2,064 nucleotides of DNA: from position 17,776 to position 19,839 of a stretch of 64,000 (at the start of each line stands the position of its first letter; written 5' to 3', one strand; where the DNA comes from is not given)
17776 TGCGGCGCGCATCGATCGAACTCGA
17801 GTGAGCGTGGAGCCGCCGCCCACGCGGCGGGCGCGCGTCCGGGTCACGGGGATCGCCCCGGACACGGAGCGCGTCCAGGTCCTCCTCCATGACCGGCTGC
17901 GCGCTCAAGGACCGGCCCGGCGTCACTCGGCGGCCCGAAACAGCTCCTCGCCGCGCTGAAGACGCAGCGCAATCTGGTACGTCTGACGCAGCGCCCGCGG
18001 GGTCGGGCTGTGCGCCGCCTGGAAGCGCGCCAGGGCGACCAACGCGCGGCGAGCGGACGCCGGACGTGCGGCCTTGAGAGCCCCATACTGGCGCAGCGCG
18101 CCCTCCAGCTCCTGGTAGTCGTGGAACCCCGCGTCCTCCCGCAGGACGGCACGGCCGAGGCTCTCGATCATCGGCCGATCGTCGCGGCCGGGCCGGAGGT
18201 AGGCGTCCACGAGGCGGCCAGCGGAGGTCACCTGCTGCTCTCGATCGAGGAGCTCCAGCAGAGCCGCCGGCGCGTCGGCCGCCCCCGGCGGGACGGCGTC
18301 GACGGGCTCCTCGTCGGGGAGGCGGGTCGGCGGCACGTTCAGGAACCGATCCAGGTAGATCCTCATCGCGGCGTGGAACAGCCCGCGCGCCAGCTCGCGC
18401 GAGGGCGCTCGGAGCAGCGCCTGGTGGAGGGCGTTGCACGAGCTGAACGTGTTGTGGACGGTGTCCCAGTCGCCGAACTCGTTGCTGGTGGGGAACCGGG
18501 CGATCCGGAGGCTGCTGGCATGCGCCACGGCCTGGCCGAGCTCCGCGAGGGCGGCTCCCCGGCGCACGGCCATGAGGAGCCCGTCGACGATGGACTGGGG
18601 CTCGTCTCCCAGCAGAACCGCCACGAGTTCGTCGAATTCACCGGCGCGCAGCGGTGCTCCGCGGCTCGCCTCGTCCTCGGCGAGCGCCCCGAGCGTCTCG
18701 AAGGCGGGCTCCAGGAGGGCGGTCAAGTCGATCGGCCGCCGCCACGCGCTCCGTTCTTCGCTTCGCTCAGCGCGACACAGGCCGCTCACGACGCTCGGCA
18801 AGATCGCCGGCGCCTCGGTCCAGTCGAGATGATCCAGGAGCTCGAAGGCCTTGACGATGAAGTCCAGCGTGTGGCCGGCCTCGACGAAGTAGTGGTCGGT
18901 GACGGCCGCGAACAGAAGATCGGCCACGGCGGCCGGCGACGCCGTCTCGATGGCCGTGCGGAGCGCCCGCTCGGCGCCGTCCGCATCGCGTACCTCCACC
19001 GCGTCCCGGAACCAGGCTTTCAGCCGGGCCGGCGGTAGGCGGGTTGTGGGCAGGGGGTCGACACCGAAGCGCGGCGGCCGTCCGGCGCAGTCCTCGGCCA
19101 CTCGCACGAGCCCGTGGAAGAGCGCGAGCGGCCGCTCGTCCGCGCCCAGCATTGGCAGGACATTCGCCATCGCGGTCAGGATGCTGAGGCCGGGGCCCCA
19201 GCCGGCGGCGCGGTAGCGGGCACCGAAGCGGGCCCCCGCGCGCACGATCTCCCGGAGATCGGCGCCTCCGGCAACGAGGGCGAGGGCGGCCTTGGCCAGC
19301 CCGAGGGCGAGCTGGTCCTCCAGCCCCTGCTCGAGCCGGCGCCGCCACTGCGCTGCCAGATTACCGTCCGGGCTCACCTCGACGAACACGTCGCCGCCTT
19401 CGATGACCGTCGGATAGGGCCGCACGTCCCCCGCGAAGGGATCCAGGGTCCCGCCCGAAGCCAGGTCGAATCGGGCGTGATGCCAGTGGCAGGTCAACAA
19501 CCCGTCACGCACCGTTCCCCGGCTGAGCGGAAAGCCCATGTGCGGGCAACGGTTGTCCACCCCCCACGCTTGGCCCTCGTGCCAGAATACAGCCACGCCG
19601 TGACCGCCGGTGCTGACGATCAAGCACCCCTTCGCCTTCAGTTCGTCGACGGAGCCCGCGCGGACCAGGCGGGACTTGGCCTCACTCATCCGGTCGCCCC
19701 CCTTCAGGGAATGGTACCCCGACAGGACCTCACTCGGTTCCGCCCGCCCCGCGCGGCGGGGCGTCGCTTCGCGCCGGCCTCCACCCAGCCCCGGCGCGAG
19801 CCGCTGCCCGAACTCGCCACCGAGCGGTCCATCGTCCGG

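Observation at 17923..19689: Rieske [2Fe-2S] protein with large uncharacterised C-terminal domain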

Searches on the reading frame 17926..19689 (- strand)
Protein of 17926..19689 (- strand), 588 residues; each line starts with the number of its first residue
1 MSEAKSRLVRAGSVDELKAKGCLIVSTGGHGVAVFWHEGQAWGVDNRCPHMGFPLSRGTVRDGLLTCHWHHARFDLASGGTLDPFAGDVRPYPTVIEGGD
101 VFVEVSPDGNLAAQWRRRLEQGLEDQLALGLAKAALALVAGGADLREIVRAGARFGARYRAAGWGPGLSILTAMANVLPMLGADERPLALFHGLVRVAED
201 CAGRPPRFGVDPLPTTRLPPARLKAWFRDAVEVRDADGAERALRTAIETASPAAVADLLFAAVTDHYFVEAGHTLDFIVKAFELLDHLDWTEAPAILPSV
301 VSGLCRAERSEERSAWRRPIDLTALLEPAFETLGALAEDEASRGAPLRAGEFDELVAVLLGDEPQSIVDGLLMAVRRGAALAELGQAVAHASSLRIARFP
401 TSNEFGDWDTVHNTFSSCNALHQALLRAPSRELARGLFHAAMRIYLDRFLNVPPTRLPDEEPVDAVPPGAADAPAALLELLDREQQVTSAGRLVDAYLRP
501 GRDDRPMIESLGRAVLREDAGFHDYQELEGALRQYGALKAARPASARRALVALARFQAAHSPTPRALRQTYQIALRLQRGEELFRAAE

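Call 5: search_protein_families(library=pfam, proteins=[window:17926-19689:-], max_evalue=1)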
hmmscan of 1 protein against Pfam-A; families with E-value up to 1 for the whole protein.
window:17926-19689:- (588 aa): 3 families
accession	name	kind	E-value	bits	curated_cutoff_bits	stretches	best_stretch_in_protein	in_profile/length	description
PF00355.32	Rieske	-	5.6e-13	49.1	20.3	1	10-82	4-76/88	Rieske [2Fe-2S] domain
PF13806.12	Rieske_2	-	2.1e-07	31.3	27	1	13-103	7-103/104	Rieske-like [2Fe-2S] domain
PF22543.2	Rieske_4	-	3.5e-05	24.5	28.4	1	11-82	3-78/119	Soluble Rieske-type ferredoxin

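Call 6: search_protein_families(library=ncbifam, proteins=[window:17926-19689:-], max_evalue=1)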
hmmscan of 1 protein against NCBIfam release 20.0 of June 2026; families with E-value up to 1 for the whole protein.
window:17926-19689:- (588 aa): 8 families
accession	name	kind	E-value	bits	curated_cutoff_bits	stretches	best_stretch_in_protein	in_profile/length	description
NF007422.0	PRK09965.1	equivalog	2.8e-11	43.4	113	1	14-107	9-102/106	bifunctional 3-phenylpropionate/cinnamic acid dioxygenase ferredoxin subunit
NF042948.2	3PPDioc_HcaC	equivalog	7.2e-11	42.3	150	1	10-106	5-103/105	3-phenylpropionate/cinnamic acid dioxygenase ferredoxin subunit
TIGR02378.1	nirD_assim_sml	equivalog_domain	2.3e-10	40.5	74.65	1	13-104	7-104/105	nitrite reductase small subunit NirD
NF041683.1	ant_diox_AndAb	equivalog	5.2e-09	36.2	150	1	11-105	5-100/100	anthranilate 1,2-dioxygenase ferredoxin subunit AndAb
TIGR02377.1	MocE_fam_FeS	subfamily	6.4e-06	26.1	136.15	1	9-105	3-101/101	MocE family 2Fe-2S type ferredoxin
NF052579.1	BetMthstMoxSdmAMthl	equivalog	6.8e-05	22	600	1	18-75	28-86/351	4beta-methylsterol monooxygenase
NF041174.1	SDX_Thmprot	equivalog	0.027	14.6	170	1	27-84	22-79/109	sulredoxin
TIGR02694.1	arsenite_ox_S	equivalog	0.14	12.1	95.65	1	44-81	54-90/129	arsenate reductase (azurin) small subunit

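Call 7: search_solved_structures(query=window:17926-19689:-, max_evalue=1)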
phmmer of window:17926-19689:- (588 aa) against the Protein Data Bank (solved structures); distinct sequences matched with E-value up to 1: 28.
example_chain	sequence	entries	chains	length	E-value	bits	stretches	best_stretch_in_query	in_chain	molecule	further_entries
2e4p_A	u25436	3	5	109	8.1e-08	34.7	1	9-106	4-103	Biphenyl dioxygenase ferredoxin subunit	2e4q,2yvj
8jng_A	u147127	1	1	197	1.5e-07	33.8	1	28-96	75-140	Methanesulfonate monooxygenase ferredoxin subunit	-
5bok_A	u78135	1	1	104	2.2e-07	33.3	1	10-103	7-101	Ferredoxin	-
2qpz_A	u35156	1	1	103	3.7e-07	32.5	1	15-105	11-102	Naphthalene 1,2-dioxygenase system ferredoxin subunit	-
4p1b_H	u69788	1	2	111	4.6e-06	28.9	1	21-105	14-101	Toluene-4-monooxygenase system ferredoxin subunit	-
1fqt_A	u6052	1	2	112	5.7e-06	28.6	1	22-105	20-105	RIESKE-TYPE FERREDOXIN OF BIPHENYL DIOXYGENASE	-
4p1c_H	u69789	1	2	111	1.4e-05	27.3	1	43-105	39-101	Toluene-4-monooxygenase system ferredoxin subunit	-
1vm9_A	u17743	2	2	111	1.5e-05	27.2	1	43-105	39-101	Toluene-4-monooxygenase system protein C | Toluene-4-monooxygenase system ferredoxin subunit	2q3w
2i7f_A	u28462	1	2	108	3.6e-05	26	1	30-104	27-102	Ferredoxin component of dioxygenase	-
3d89_A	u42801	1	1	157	4.4e-05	25.6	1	14-82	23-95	Rieske domain-containing protein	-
1sjg_A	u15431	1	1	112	5.5e-05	25.3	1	43-105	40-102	Toluene-4-monooxygenase system protein C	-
3gce_A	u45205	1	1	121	0.00059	21.9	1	4-104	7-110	Ferredoxin component of carbazole 1,9a-dioxygenase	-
5cxm_A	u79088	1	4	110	0.00099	21.2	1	4-104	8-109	Cytochrome b6/f complex iron-sulfur subunit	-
3dqy_A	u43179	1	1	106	0.0056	18.7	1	30-106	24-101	Toluene 1,2-dioxygenase system ferredoxin subunit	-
4emj_B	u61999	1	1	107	0.0058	18.7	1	30-106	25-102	Toluene 1,2-dioxygenase system ferredoxin subunit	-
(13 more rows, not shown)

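Call 8: find_homologous_proteins(query=window:17926-19689:-, max_evalue=0.001)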
Query window:17926-19689:- (588 aa): 7985 proteins with E <= 0.001 among 8000 candidates; the best 120 are listed.
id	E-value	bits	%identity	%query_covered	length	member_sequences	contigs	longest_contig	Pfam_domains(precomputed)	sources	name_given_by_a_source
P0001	0.0e+0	1307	100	100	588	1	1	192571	PF00355.33,PF13806.13,PF22543.3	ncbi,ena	-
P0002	0.0e+0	1186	92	100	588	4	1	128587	PF00355.33,PF13806.13,PF22543.3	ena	-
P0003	0.0e+0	1179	91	100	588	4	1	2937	PF00355.33,PF13806.13,PF22543.3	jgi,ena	-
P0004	0.0e+0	1147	88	100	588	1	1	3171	PF00355.33,PF13806.13,PF22543.3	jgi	jgi:nitrite reductase/ring-hydroxylating ferredoxin subunit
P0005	0.0e+0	1134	87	100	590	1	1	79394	PF00355.33,PF13806.13,PF22543.3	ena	-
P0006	0.0e+0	1131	87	100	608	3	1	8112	PF00355.33,PF13806.13,PF22543.3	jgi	jgi:nitrite reductase/ring-hydroxylating ferredoxin subunit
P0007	0.0e+0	1103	85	100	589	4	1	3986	PF00355.33,PF13806.13,PF22543.3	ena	-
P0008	0.0e+0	1096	84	98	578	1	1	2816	PF00355.33,PF13806.13,PF22543.3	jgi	jgi:nitrite reductase/ring-hydroxylating ferredoxin subunit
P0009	0.0e+0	1057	80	100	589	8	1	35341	PF00355.33,PF13806.13,PF22543.3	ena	-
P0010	0.0e+0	1050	81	99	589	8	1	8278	PF00355.33,PF13806.13,PF22543.3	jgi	-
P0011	0.0e+0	1044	80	100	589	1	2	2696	PF00355.33,PF13806.13,PF22543.3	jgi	jgi:nitrite reductase/ring-hydroxylating ferredoxin subunit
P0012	0.0e+0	1044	80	100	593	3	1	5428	PF00355.33,PF13806.13,PF22543.3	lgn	-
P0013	0.0e+0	1035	79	100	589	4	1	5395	PF00355.33,PF13806.13,PF22543.3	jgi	jgi:nitrite reductase/ring-hydroxylating ferredoxin subunit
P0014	0.0e+0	1033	81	99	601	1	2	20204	PF00355.33,PF13806.13,PF22543.3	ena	-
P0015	0.0e+0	1025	79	99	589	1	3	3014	PF00355.33,PF13806.13,PF22543.3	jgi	jgi:nitrite reductase/ring-hydroxylating ferredoxin subunit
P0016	0.0e+0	1025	78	100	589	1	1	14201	PF00355.33,PF13806.13,PF22543.3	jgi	jgi:nitrite reductase/ring-hydroxylating ferredoxin subunit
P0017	0.0e+0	1024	79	99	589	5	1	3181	PF00355.33,PF13806.13,PF22543.3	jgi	jgi:nitrite reductase/ring-hydroxylating ferredoxin subunit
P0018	0.0e+0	1020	80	100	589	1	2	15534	PF00355.33,PF13806.13,PF22543.3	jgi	jgi:nitrite reductase/ring-hydroxylating ferredoxin subunit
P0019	0.0e+0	1020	79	99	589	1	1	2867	PF00355.33,PF13806.13,PF22543.3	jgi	jgi:nitrite reductase/ring-hydroxylating ferredoxin subunit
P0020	3.2e-292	989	77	100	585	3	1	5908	PF00355.33,PF13806.13,PF22543.3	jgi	jgi:nitrite reductase/ring-hydroxylating ferredoxin subunit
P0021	1.0e-291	987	77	100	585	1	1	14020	PF00355.33,PF13806.13,PF22543.3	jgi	jgi:nitrite reductase/ring-hydroxylating ferredoxin subunit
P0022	5.6e-286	968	76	100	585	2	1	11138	PF00355.33,PF13806.13,PF22543.3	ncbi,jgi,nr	ncbi:MAG TPA: Rieske (2Fe-2S) protein [Methylomirabilota bacterium]|jgi:nitrite reductase/ring-hydro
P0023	1.2e-285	967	75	100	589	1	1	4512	PF00355.33,PF13806.13,PF22543.3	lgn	-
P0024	1.0e-283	961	99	73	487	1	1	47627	PF00355.33,PF13806.13,PF22543.3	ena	-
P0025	2.3e-281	953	75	100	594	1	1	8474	PF00355.33,PF13806.13,PF22543.3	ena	-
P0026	1.6e-274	930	74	98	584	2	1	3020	PF00355.33,PF13806.13,PF22543.3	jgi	jgi:nitrite reductase/ring-hydroxylating ferredoxin subunit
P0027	3.3e-273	926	73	99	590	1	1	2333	PF00355.33,PF13806.13,PF22543.3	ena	-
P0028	3.4e-273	926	71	100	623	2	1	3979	PF00355.33,PF13806.13,PF22543.3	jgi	jgi:nitrite reductase/ring-hydroxylating ferredoxin subunit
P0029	1.8e-272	923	72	99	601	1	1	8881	PF00355.33,PF13806.13,PF22543.3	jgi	jgi:nitrite reductase/ring-hydroxylating ferredoxin subunit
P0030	2.7e-272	923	72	99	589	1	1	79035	PF00355.33,PF13806.13,PF22543.3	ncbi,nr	ncbi:MAG: Rieske 2Fe-2S domain-containing protein [Chloroflexi bacterium]|nr:Rieske 2Fe-2S domain-co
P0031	3.0e-272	923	74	99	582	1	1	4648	PF00355.33,PF13806.13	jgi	jgi:nitrite reductase/ring-hydroxylating ferredoxin subunit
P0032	1.0e-270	918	71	100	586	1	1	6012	PF00355.33,PF13806.13,PF22543.3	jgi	jgi:nitrite reductase/ring-hydroxylating ferredoxin subunit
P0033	1.2e-270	917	72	99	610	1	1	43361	PF00355.33,PF13806.13,PF22543.3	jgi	jgi:nitrite reductase/ring-hydroxylating ferredoxin subunit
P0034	2.8e-270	916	73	99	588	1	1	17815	PF00355.33,PF13806.13,PF22543.3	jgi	jgi:nitrite reductase/ring-hydroxylating ferredoxin subunit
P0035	1.5e-269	914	72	99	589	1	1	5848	PF00355.33,PF13806.13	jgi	jgi:nitrite reductase/ring-hydroxylating ferredoxin subunit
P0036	2.9e-268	910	72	100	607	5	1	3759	PF00355.33,PF13806.13,PF22543.3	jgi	jgi:nitrite reductase/ring-hydroxylating ferredoxin subunit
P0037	1.4e-267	907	70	99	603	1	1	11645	PF00355.33,PF13806.13,PF22543.3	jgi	jgi:nitrite reductase/ring-hydroxylating ferredoxin subunit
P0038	6.9e-266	902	71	99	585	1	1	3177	PF00355.33,PF13806.13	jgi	jgi:nitrite reductase/ring-hydroxylating ferredoxin subunit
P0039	7.1e-266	902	71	99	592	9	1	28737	PF00355.33,PF13806.13,PF22543.3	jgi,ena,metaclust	metaclust:\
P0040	1.8e-265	900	71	99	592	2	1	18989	PF00355.33,PF13806.13,PF22543.3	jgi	jgi:nitrite reductase/ring-hydroxylating ferredoxin subunit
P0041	3.3e-265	899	70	99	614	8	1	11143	PF00355.33,PF13806.13,PF22543.3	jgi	jgi:nitrite reductase/ring-hydroxylating ferredoxin subunit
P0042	5.1e-265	899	71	99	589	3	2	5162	PF00355.33,PF13806.13,PF22543.3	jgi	jgi:nitrite reductase/ring-hydroxylating ferredoxin subunit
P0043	5.9e-265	899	70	99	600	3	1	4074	PF00355.33,PF13806.13,PF22543.3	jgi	jgi:nitrite reductase/ring-hydroxylating ferredoxin subunit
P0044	1.1e-264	898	71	99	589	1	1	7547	PF00355.33,PF13806.13,PF22543.3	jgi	jgi:nitrite reductase/ring-hydroxylating ferredoxin subunit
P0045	4.8e-263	892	71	99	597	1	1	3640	PF00355.33,PF13806.13,PF22543.3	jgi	jgi:nitrite reductase/ring-hydroxylating ferredoxin subunit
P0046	5.1e-262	889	69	99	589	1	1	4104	PF00355.33,PF13806.13,PF22543.3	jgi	jgi:nitrite reductase/ring-hydroxylating ferredoxin subunit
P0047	4.1e-260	883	70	99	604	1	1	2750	PF00355.33,PF13806.13,PF22543.3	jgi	-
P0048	1.1e-259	881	72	95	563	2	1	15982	PF00355.33,PF13806.13,PF22543.3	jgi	jgi:nitrite reductase/ring-hydroxylating ferredoxin subunit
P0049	3.9e-258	876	69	99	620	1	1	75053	PF00355.33,PF13806.13,PF22543.3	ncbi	ncbi:MAG: Rieske (2Fe-2S) protein [Chloroflexota bacterium]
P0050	5.4e-258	876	69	99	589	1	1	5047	PF00355.33,PF13806.13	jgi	jgi:nitrite reductase/ring-hydroxylating ferredoxin subunit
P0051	7.3e-258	875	69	98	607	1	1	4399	PF00355.33,PF13806.13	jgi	jgi:nitrite reductase/ring-hydroxylating ferredoxin subunit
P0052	7.9e-258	875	69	100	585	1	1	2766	PF00355.33,PF13806.13,PF22543.3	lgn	-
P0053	2.5e-251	854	67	99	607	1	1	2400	PF00355.33,PF13806.13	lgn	-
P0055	1.0e-231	789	65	98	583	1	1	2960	PF00355.33,PF13806.13,PF22543.3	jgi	jgi:nitrite reductase/ring-hydroxylating ferredoxin subunit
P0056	1.6e-224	765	61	100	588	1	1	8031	PF00355.33,PF13806.13,PF22543.3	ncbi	-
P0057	1.3e-223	762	61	100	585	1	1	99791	PF00355.33,PF13806.13,PF22543.3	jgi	jgi:nitrite reductase/ring-hydroxylating ferredoxin subunit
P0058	1.9e-223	762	61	99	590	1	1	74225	PF00355.33,PF13806.13,PF22543.3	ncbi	-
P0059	3.0e-223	761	60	100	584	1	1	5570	PF00355.33,PF13806.13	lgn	-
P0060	3.2e-223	761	61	99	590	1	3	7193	PF00355.33,PF13806.13,PF22543.3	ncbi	-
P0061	9.2e-222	756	61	99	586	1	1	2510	PF00355.33,PF13806.13,PF22543.3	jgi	jgi:nitrite reductase/ring-hydroxylating ferredoxin subunit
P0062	1.9e-221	755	61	100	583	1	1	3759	PF00355.33,PF13806.13,PF22543.3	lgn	-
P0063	2.2e-220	751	60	100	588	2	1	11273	PF00355.33,PF13806.13,PF22543.3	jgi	jgi:nitrite reductase/ring-hydroxylating ferredoxin subunit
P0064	6.9e-220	750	60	99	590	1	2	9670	PF00355.33,PF13806.13,PF22543.3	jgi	jgi:nitrite reductase/ring-hydroxylating ferredoxin subunit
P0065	1.6e-219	749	60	99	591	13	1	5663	PF00355.33,PF13806.13,PF22543.3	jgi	jgi:nitrite reductase/ring-hydroxylating ferredoxin subunit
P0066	2.3e-219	748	60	100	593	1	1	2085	PF00355.33,PF13806.13,PF22543.3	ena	-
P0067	3.1e-219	748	61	99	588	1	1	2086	PF00355.33,PF13806.13,PF22543.3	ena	-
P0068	3.4e-218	744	60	99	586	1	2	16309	PF00355.33,PF13806.13,PF22543.3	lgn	-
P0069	1.2e-216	739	60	99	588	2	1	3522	PF00355.33,PF13806.13,PF22543.3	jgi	jgi:nitrite reductase/ring-hydroxylating ferredoxin subunit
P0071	1.2e-215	736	57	99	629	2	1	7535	PF00355.33,PF13806.13,PF22543.3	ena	-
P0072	3.7e-215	734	60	98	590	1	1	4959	PF00355.33,PF13806.13,PF22543.3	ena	-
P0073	1.3e-214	732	58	100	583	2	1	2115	PF00355.33,PF13806.13,PF22543.3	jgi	jgi:nitrite reductase/ring-hydroxylating ferredoxin subunit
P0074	1.1e-213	729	59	99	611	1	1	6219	PF00355.33,PF13806.13,PF22543.3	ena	-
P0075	1.9e-213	729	57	100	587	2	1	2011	PF00355.33,PF13806.13,PF22543.3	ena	-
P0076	2.6e-211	722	57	99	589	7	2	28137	PF00355.33,PF13806.13,PF22543.3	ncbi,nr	ncbi:MAG: Rieske (2Fe-2S) protein [Chloroflexi bacterium]|nr:Rieske (2Fe-2S) protein [Chloroflexota 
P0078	6.8e-211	720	59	100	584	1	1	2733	PF00355.33,PF13806.13,PF22543.3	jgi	jgi:nitrite reductase/ring-hydroxylating ferredoxin subunit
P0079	8.4e-211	720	59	100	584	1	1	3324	PF00355.33,PF13806.13,PF22543.3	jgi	jgi:nitrite reductase/ring-hydroxylating ferredoxin subunit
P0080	1.8e-209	715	59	100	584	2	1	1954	PF00355.33,PF13806.13,PF22543.3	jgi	jgi:nitrite reductase/ring-hydroxylating ferredoxin subunit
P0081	2.3e-209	715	58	99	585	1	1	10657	PF00355.33,PF13806.13,PF22543.3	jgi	jgi:nitrite reductase/ring-hydroxylating ferredoxin subunit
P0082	3.7e-209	714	59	100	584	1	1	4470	PF00355.33,PF13806.13,PF22543.3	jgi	jgi:nitrite reductase/ring-hydroxylating ferredoxin subunit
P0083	2.5e-208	712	58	99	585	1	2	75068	PF00355.33,PF13806.13,PF22543.3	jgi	jgi:nitrite reductase/ring-hydroxylating ferredoxin subunit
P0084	4.4e-208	711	59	100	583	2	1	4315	PF00355.33,PF13806.13,PF22543.3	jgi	jgi:nitrite reductase/ring-hydroxylating ferredoxin subunit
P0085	7.4e-208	710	57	100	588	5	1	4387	PF00355.33,PF13806.13,PF22543.3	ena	-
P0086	9.0e-208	710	58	100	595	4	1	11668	PF00355.33,PF13806.13,PF22543.3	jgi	jgi:nitrite reductase/ring-hydroxylating ferredoxin subunit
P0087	2.2e-207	709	57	99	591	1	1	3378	PF00355.33,PF13806.13,PF22543.3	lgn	-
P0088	5.1e-207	707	57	100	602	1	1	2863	PF00355.33,PF13806.13,PF22543.3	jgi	jgi:nitrite reductase/ring-hydroxylating ferredoxin subunit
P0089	5.9e-207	707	58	100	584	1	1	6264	PF00355.33,PF13806.13,PF22543.3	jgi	jgi:nitrite reductase/ring-hydroxylating ferredoxin subunit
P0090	1.3e-206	706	58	100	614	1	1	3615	PF00355.33,PF13806.13,PF22543.3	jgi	jgi:nitrite reductase/ring-hydroxylating ferredoxin subunit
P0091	1.7e-206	706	57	100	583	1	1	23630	PF00355.33,PF13806.13,PF22543.3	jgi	jgi:nitrite reductase/ring-hydroxylating ferredoxin subunit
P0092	1.7e-206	706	57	99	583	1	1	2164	PF00355.33,PF13806.13,PF22543.3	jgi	jgi:nitrite reductase/ring-hydroxylating ferredoxin subunit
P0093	1.8e-206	706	58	99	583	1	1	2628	PF00355.33,PF13806.13,PF22543.3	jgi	jgi:nitrite reductase/ring-hydroxylating ferredoxin subunit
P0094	1.9e-206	705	59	100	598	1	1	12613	PF00355.33,PF13806.13,PF22543.3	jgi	jgi:nitrite reductase/ring-hydroxylating ferredoxin subunit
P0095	2.1e-206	705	58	99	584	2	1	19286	PF00355.33,PF13806.13,PF22543.3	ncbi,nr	ncbi:MAG: Rieske 2Fe-2S domain-containing protein [Chloroflexota bacterium]|nr:Rieske 2Fe-2S domain-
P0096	7.5e-206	703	57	100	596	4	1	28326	PF00355.33,PF13806.13,PF22543.3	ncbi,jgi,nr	ncbi:MAG TPA: Rieske 2Fe-2S domain-containing protein [Chloroflexota bacterium]|nr:Rieske 2Fe-2S dom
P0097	9.6e-206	703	58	99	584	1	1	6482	PF00355.33,PF13806.13,PF22543.3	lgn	-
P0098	9.6e-206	703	58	100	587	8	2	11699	PF00355.33,PF13806.13,PF22543.3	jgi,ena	jgi:nitrite reductase/ring-hydroxylating ferredoxin subunit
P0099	1.2e-205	703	58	100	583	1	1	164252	PF00355.33,PF13806.13,PF22543.3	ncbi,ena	-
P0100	1.3e-205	703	57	100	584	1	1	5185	PF00355.33,PF13806.13,PF22543.3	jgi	jgi:nitrite reductase/ring-hydroxylating ferredoxin subunit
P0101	1.7e-205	702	56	99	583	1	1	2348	PF00355.33,PF13806.13,PF22543.3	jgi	jgi:nitrite reductase/ring-hydroxylating ferredoxin subunit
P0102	2.0e-205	702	58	100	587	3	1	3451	PF00355.33,PF13806.13,PF22543.3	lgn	-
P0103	2.1e-205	702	57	100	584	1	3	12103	PF00355.33,PF13806.13,PF22543.3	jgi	jgi:nitrite reductase/ring-hydroxylating ferredoxin subunit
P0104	2.2e-205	702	58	99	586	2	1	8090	PF00355.33,PF13806.13,PF22543.3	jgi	jgi:nitrite reductase/ring-hydroxylating ferredoxin subunit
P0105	2.6e-205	702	57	99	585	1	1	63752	PF00355.33,PF13806.13,PF22543.3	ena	-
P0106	2.6e-205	702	57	100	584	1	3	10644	PF00355.33,PF13806.13,PF22543.3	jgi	jgi:nitrite reductase/ring-hydroxylating ferredoxin subunit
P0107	4.1e-205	701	57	100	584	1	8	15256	PF00355.33,PF13806.13,PF22543.3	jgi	jgi:nitrite reductase/ring-hydroxylating ferredoxin subunit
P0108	4.9e-205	701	57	99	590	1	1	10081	PF00355.33,PF13806.13,PF22543.3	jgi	jgi:nitrite reductase/ring-hydroxylating ferredoxin subunit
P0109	5.2e-205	701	56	100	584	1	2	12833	PF00355.33,PF13806.13,PF22543.3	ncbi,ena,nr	ncbi:MAG: Rieske 2Fe-2S domain-containing protein [Chloroflexi bacterium]|nr:Rieske 2Fe-2S domain-co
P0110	6.7e-205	700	57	100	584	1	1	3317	PF00355.33,PF13806.13,PF22543.3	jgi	jgi:nitrite reductase/ring-hydroxylating ferredoxin subunit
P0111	6.7e-205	700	58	98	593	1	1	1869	PF00355.33,PF13806.13,PF22543.3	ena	-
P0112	9.9e-205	700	57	100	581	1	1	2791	PF00355.33,PF13806.13,PF22543.3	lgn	-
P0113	1.0e-204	700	56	99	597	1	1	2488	PF00355.33,PF13806.13,PF22543.3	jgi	jgi:nitrite reductase/ring-hydroxylating ferredoxin subunit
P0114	1.1e-204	700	56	100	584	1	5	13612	PF00355.33,PF13806.13,PF22543.3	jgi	jgi:nitrite reductase/ring-hydroxylating ferredoxin subunit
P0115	1.6e-204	699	58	99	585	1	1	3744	PF00355.33,PF13806.13,PF22543.3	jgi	jgi:nitrite reductase/ring-hydroxylating ferredoxin subunit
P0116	1.6e-204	699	56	100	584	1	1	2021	PF00355.33,PF13806.13,PF22543.3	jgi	jgi:nitrite reductase/ring-hydroxylating ferredoxin subunit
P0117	3.2e-204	698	57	98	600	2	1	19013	PF00355.33,PF13806.13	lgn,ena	-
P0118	4.4e-204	698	57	98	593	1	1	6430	PF00355.33,PF13806.13,PF22543.3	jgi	jgi:nitrite reductase/ring-hydroxylating ferredoxin subunit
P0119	5.3e-204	697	57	99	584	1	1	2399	PF00355.33,PF13806.13,PF22543.3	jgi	jgi:nitrite reductase/ring-hydroxylating ferredoxin subunit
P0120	1.2e-203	696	56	100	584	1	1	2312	PF00355.33,PF13806.13,PF22543.3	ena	-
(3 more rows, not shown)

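Call 13: find_encoding_contigs(protein=P0001, flank=10000, max_places=3)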
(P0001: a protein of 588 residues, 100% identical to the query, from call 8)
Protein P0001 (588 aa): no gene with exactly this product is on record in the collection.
